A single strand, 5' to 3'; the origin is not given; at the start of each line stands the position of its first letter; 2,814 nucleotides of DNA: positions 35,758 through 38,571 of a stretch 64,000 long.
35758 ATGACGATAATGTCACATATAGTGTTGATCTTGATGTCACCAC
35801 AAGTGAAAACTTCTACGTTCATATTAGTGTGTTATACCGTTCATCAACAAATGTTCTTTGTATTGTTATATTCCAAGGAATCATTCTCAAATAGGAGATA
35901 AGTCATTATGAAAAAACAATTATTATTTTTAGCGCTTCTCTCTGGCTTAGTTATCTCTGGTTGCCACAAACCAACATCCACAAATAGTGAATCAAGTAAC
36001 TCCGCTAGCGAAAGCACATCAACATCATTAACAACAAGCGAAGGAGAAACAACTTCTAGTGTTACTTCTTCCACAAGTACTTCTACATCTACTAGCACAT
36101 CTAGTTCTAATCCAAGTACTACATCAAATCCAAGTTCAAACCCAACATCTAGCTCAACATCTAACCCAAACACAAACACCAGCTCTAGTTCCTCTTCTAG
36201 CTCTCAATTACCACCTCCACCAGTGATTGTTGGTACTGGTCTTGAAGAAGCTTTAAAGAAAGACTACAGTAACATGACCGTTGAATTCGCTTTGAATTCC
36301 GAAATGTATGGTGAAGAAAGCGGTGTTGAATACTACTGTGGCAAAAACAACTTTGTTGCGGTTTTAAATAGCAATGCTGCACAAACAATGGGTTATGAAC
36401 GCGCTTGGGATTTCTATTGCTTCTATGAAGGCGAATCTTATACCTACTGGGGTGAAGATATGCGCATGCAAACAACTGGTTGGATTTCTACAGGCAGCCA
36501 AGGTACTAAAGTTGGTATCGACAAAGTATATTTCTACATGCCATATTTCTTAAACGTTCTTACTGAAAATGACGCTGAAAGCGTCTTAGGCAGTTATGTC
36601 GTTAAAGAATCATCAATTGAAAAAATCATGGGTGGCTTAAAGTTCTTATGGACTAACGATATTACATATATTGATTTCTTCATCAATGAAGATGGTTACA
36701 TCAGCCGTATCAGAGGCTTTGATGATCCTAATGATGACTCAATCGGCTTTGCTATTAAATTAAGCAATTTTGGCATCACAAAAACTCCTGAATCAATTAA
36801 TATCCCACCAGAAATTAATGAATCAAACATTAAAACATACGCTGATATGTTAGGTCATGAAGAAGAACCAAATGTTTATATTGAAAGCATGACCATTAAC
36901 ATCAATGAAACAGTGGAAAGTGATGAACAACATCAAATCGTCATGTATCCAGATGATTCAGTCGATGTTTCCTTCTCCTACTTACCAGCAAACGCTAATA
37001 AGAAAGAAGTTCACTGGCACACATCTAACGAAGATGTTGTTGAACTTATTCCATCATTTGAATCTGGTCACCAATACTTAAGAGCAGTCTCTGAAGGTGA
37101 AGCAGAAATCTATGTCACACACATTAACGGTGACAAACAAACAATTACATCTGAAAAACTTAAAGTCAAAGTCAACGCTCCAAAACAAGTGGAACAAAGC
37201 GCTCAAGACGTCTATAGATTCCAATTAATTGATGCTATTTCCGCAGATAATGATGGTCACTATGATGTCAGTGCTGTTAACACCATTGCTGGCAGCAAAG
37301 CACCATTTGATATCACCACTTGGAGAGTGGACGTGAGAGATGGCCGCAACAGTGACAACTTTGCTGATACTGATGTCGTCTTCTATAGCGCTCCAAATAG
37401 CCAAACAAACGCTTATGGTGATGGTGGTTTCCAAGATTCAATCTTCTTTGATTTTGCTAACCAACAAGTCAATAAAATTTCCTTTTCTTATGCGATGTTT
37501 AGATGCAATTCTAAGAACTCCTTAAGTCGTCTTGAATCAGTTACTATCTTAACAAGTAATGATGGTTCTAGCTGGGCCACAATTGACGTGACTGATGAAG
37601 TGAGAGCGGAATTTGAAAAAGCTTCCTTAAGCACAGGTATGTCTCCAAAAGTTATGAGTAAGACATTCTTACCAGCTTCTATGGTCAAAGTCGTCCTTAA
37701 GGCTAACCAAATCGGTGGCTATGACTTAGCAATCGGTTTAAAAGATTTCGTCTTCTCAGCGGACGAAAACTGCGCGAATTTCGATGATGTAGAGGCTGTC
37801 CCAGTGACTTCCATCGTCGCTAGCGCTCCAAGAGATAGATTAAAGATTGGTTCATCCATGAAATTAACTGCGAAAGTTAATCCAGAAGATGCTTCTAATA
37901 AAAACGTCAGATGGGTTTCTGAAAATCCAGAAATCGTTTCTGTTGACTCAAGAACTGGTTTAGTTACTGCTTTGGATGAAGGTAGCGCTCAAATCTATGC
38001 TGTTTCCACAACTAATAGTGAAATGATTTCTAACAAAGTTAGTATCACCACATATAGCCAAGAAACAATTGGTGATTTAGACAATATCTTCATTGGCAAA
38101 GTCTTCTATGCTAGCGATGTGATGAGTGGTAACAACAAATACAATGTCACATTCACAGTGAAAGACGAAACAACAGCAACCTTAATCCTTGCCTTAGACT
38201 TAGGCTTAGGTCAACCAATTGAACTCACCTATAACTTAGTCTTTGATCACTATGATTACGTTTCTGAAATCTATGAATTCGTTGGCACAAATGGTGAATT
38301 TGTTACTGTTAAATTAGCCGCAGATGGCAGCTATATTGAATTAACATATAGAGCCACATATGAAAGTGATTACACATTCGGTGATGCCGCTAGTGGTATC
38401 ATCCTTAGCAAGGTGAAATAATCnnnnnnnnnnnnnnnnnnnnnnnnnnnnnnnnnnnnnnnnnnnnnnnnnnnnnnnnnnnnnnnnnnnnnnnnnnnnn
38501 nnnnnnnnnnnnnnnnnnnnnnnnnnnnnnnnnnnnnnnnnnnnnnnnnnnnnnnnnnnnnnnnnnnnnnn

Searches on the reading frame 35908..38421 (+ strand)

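Call 8: search_protein_families(library=pfam, proteins=[window:35908-38421:+], max_evalue=1)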
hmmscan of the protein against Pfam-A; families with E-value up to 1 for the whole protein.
window:35908-38421:+ (837 aa): 3 families
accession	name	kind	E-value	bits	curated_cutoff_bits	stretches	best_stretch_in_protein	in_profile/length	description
PF02368.24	Big_2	-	1.6e-21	76.5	22.8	2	633-702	2-70/79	Bacterial Ig-like domain (group 2)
PF25354.1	Ig_NUP210_16th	-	0.0022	17.9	27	1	667-697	30-60/72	NUP210-like, Ig-like domain 16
PF22359.2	Big-like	-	0.0069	17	27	1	669-697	5-32/48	Bacterial Ig-like domain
